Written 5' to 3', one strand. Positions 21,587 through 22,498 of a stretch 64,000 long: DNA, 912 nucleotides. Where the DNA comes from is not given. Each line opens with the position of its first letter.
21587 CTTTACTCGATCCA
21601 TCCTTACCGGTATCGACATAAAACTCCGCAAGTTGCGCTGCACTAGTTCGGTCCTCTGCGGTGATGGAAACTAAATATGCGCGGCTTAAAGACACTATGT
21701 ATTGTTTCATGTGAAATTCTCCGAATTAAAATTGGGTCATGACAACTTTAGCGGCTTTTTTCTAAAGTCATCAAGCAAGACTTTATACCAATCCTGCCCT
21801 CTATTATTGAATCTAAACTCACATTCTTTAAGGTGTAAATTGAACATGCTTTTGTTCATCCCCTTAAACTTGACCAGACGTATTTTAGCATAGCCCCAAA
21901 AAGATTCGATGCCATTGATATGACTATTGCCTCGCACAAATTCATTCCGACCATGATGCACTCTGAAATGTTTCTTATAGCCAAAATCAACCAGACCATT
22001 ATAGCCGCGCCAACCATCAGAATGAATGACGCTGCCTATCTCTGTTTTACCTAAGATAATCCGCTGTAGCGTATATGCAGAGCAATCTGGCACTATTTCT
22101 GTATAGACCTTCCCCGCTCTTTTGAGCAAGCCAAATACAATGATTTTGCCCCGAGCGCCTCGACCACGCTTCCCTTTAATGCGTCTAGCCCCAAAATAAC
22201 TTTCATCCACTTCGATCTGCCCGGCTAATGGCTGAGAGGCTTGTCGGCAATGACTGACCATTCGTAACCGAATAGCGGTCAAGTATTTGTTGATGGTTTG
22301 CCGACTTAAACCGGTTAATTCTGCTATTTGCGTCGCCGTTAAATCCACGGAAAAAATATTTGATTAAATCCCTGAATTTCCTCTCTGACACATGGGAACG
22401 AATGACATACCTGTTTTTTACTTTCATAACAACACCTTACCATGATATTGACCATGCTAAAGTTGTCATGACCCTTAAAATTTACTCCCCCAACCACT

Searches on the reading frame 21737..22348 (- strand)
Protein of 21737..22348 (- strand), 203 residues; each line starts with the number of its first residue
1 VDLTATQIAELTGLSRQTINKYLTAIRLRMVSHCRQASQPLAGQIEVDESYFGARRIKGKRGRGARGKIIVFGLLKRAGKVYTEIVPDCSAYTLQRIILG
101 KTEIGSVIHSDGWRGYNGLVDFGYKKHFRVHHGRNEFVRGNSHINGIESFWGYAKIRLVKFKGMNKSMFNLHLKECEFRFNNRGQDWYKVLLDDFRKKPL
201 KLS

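Call 3: search_protein_families(library=pfam, proteins=[window:21737-22348:-], max_evalue=0.1)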
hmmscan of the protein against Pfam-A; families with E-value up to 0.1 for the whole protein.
window:21737-22348:- (203 aa): 14 families
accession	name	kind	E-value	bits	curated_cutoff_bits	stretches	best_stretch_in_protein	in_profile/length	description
PF12762.13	DDE_Tnp_IS1595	-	1.1e-25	90.9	27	1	41-181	2-153/153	ISXO2-like transposase domain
PF01381.28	HTH_3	-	0.0011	19.4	23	1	2-25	9-32/55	Helix-turn-helix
PF02796.21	HTH_7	-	0.0014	19.2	23.8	1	4-25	23-44/45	Helix-turn-helix domain of resolvase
PF08279.18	HTH_11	-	0.0025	18.1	25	1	3-27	16-40/55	HTH domain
PF13412.12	HTH_24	-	0.0096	15.9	21.9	1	3-23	18-38/48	Winged helix-turn-helix DNA-binding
PF08281.18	Sigma70_r4_2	-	0.012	15.7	25.7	1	2-30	26-54/54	Sigma-70, region 4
PF13545.12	HTH_Crp_2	-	0.017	15.5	27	1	2-26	22-46/70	Crp-like helix-turn-helix domain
PF13560.12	HTH_31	-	0.021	15.6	27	1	3-27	15-39/64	Helix-turn-helix domain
PF12728.13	HTH_17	-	0.021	15.5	27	1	3-29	2-28/51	Helix-turn-helix domain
PF13551.12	HTH_29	-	0.021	15.3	28.1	1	4-24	14-34/64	Winged helix-turn helix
PF07037.17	YfeC-like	-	0.025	15.3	22.9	1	4-23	2-21/122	Transcription regulator YfeC-like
PF12802.13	MarR_2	-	0.067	13.8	27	0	3-23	21-41/61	MarR family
PF13384.12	HTH_23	-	0.072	13.4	24.6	0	3-23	18-38/50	Homeodomain-like domain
PF08280.17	HTH_Mga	-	0.077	13.4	23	0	4-27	21-44/59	M protein trans-acting positive regulator (MGA) HTH domain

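Call 4: search_protein_families(library=padloc, proteins=[window:21737-22348:-], max_evalue=0.1)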
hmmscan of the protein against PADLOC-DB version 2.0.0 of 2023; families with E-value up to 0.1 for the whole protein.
window:21737-22348:- (203 aa): 1 family
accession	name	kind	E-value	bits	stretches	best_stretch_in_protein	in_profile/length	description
PDLC04133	mad1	-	0.0035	15.6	1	3-24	6-27/60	mads_1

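Call 5: search_protein_families(library=ncbifam, proteins=[window:21737-22348:-], max_evalue=0.1)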
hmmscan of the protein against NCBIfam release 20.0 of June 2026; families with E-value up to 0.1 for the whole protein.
window:21737-22348:- (203 aa): 5 families
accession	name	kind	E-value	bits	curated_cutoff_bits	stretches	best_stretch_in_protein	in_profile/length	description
NF033547.1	transpos_IS1595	equivalog_domain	1.9e-46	158.7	75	1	3-183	23-215/215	IS1595 family transposase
NF033558.1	transpos_IS1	equivalog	0.059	13.3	100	0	6-120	59-167/199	IS1 family transposase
NF033546.1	transpos_IS21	equivalog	0.071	12.6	160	1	3-26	9-32/294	IS21 family transposase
TIGR03879.1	near_KaiC_dom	domain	0.077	13.5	65.1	0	4-27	37-60/91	probable regulatory domain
NF047402.1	TransRegVisN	equivalog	0.08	12.2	250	0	4-33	202-231/246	transcriptional regulator VisN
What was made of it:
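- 21734..22474 (-): Complete IS1595-family insertion sequence (741 bp; transposase ORF 21737-22348). It inserted later between the hemB stop and the leader ORF and is not part of the R-M system. NCBIfam transpos_IS1595 1.9e-46 and Pfam DDE_Tnp_IS1595 1.1e-25 (calls 3, 5).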
